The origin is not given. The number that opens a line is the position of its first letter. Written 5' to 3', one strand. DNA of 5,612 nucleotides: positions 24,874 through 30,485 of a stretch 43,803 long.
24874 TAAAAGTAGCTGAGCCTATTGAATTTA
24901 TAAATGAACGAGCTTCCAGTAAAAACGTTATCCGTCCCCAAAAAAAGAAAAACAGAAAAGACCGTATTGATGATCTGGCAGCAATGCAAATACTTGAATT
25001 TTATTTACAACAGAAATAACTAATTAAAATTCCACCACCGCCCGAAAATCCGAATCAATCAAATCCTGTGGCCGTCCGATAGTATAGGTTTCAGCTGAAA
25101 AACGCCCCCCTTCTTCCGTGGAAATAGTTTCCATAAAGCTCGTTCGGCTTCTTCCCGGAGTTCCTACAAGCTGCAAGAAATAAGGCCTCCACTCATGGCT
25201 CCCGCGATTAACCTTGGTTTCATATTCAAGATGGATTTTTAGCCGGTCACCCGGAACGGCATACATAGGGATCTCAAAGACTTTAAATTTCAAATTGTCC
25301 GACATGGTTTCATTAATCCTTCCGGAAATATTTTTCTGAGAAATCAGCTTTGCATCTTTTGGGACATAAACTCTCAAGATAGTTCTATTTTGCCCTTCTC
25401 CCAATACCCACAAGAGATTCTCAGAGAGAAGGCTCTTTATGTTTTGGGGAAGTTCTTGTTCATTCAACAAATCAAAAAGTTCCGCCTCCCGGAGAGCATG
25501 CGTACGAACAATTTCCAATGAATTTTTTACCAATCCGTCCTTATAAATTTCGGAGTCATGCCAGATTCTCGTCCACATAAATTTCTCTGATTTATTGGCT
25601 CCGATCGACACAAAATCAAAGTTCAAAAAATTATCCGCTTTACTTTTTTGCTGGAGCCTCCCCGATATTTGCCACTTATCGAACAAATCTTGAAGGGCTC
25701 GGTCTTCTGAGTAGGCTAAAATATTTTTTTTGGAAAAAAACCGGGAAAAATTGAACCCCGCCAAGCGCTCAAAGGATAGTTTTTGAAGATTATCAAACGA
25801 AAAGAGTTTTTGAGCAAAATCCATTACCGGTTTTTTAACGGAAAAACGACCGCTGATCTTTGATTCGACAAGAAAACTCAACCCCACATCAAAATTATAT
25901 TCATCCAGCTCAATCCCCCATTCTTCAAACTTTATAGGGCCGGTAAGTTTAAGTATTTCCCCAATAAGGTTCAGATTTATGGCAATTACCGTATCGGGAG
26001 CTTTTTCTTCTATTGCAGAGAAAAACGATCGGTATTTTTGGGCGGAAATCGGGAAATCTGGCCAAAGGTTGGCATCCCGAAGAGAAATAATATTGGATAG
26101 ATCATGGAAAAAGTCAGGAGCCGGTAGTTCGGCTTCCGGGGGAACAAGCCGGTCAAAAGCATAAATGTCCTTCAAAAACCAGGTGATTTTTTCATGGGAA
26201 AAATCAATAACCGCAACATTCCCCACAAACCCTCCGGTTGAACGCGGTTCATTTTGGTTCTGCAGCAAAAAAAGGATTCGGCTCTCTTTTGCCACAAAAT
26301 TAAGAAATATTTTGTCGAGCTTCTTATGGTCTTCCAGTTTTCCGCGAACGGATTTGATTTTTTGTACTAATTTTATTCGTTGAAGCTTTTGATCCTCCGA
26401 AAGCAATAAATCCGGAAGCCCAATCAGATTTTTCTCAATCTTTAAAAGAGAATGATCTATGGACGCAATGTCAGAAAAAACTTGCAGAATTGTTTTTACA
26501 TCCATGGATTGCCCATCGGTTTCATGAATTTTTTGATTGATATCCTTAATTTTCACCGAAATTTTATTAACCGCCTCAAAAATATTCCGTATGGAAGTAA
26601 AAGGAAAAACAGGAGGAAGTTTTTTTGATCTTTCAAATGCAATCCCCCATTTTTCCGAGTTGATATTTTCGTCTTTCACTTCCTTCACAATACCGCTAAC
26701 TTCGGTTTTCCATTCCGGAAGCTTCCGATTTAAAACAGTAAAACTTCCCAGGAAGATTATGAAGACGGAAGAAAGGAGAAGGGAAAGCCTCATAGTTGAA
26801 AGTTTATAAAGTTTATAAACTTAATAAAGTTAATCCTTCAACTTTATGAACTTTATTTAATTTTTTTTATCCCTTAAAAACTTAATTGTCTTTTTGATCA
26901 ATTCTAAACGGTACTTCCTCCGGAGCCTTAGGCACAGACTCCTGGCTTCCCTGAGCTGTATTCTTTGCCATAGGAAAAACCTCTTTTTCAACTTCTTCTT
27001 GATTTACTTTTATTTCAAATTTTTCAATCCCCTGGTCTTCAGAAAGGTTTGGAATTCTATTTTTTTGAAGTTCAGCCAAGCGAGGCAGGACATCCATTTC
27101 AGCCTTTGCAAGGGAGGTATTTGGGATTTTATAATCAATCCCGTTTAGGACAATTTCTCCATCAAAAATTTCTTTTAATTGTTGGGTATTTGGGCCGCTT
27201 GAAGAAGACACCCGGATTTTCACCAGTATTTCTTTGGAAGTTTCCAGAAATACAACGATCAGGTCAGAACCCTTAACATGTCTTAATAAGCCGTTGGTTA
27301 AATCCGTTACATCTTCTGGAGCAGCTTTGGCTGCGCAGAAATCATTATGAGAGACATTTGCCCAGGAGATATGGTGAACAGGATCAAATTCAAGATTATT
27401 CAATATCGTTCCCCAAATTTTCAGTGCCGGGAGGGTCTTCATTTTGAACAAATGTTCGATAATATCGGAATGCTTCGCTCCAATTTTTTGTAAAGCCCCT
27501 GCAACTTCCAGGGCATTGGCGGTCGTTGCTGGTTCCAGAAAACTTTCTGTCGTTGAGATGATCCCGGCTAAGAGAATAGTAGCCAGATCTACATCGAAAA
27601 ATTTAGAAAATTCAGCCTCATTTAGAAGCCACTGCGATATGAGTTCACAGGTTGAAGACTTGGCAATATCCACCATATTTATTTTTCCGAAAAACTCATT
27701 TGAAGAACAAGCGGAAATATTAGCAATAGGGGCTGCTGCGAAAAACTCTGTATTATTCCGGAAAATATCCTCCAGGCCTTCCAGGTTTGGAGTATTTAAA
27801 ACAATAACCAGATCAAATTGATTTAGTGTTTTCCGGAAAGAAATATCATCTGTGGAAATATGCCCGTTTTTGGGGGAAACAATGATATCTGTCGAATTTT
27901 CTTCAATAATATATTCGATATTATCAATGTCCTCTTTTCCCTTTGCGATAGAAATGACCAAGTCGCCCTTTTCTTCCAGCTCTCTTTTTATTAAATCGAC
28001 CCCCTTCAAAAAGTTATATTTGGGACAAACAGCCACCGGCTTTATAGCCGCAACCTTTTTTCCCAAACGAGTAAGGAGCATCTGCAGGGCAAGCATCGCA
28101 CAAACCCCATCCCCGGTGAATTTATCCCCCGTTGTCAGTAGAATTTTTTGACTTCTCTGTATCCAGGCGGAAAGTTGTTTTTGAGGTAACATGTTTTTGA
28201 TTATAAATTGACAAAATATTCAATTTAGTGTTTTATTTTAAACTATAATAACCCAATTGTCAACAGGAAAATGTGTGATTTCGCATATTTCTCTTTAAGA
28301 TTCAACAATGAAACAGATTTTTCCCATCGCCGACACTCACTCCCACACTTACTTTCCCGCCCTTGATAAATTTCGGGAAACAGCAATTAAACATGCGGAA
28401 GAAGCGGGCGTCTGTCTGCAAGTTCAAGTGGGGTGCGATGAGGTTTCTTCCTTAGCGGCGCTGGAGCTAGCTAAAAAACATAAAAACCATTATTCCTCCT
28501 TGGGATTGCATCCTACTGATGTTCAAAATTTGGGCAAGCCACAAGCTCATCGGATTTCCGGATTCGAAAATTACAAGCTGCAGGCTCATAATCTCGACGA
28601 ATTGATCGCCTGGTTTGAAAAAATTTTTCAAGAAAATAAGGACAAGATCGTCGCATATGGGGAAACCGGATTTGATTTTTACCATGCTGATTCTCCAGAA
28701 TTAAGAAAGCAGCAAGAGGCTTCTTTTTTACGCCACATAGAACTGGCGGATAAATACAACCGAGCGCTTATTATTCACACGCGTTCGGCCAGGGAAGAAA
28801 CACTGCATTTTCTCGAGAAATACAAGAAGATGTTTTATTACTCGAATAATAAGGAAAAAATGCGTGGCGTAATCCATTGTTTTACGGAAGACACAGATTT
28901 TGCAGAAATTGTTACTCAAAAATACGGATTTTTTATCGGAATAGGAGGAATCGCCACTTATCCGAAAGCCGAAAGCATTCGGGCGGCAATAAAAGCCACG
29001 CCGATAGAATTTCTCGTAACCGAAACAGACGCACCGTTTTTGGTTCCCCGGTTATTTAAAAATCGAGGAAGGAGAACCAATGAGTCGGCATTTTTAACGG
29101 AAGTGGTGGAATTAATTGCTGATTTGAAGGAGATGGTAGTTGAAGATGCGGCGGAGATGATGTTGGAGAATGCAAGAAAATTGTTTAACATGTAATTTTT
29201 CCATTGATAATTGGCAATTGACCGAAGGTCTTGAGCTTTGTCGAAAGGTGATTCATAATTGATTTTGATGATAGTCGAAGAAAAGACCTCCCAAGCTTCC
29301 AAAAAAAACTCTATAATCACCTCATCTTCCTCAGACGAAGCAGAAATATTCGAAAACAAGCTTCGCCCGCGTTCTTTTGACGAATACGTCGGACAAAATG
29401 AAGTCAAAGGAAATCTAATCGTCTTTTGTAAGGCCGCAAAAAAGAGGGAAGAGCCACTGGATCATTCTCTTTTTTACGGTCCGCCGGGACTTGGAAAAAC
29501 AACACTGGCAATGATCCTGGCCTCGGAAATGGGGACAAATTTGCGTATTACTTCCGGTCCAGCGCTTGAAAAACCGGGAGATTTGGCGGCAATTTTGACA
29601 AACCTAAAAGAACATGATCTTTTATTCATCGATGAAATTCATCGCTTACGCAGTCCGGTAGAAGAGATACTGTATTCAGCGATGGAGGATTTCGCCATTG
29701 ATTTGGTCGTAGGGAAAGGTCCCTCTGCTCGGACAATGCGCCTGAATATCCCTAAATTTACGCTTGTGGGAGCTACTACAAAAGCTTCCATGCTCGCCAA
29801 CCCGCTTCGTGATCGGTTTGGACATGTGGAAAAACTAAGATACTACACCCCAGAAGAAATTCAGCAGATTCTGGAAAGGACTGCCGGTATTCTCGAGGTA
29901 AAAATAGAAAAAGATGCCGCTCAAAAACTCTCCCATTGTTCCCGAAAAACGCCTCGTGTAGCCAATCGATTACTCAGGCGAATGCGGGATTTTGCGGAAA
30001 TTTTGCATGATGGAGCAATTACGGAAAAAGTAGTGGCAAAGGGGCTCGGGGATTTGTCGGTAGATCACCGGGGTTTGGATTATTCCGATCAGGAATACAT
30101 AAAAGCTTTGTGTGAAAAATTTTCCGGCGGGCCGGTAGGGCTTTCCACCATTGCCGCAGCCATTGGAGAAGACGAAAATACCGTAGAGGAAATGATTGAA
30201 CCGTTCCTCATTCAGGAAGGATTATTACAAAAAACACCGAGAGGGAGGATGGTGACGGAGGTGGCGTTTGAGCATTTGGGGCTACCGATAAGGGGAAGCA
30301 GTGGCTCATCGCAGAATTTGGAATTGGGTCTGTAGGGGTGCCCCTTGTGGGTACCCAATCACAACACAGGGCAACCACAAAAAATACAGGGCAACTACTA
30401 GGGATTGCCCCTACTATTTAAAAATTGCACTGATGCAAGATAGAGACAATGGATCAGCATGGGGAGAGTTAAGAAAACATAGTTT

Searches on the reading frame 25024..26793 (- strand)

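Call 19: search_protein_families(library=pfam, proteins=[window:25024-26793:-])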
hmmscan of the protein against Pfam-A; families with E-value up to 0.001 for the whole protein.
window:25024-26793:- (589 aa): 1 family
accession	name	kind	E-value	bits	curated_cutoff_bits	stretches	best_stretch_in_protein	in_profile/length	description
PF13196.11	DUF4012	-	6.5e-17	62.8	28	1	171-296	4-130/144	Protein of unknown function (DUF4012)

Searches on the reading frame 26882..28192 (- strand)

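Call 50: search_protein_families(library=pfam, proteins=[window:26882-28192:-], max_evalue=0.01)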
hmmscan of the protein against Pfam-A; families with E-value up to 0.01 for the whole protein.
window:26882-28192:- (436 aa): 1 family
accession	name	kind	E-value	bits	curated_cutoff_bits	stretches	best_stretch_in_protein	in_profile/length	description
PF01368.27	DHH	-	0.002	18.8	28.1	0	22-104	6-67/125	DHH family, N-terminal domain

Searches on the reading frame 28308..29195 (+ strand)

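Call 50: search_protein_families(library=pfam, proteins=[window:28308-29195:+], max_evalue=0.01)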
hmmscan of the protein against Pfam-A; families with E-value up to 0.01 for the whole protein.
window:28308-29195:+ (295 aa): 2 families
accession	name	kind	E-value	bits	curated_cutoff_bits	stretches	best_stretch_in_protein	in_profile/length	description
PF01026.27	TatD_DNase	-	2e-61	208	27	1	9-294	2-253/253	TatD related DNase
PF18119.6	RIG-I_C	-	0.0025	18.2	23.2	1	130-195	67-132/141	RIG-I receptor C-terminal domain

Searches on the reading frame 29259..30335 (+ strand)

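Call 50: search_protein_families(library=pfam, proteins=[window:29259-30335:+], max_evalue=0.01)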
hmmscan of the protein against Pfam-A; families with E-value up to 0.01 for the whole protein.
window:29259-30335:+ (358 aa): 11 families
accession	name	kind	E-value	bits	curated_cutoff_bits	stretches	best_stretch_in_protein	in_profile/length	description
PF05496.18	RuvB_N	-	1.7e-77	259.1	27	1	35-193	1-159/159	Holliday junction DNA helicase RuvB P-loop domain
PF05491.19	RuvB_C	-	2.2e-25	88.8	24.7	1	271-340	2-71/72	RuvB C-terminal winged helix domain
PF17864.7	AAA_lid_4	-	2.7e-24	85.1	27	1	196-269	1-74/74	RuvB AAA lid domain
PF00004.35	AAA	-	5.9e-20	72.5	21.2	1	71-193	2-129/131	ATPase family associated with various cellular activities (AAA)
PF07728.20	AAA_5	-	1.6e-07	31.8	22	1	70-187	2-139/139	AAA domain (dynein-related subfamily)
PF00910.28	RNA_helicase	-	0.00052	20.9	21.5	1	71-140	2-66/105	RNA helicase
PF20720.3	nSTAND3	-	0.0012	19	27.2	0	70-113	20-61/155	Novel STAND NTPase 3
PF13173.12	AAA_14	-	0.0015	19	27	1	72-144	7-88/129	AAA domain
PF13401.12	AAA_22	-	0.0028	18.4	27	0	113-148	79-117/130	AAA domain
PF01078.27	Mg_chelatase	-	0.0036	17.2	20.3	0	69-88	24-43/207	Magnesium chelatase, subunit ChlI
PF13086.12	AAA_11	-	0.006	16.8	27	1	69-231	19-156/257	AAA domain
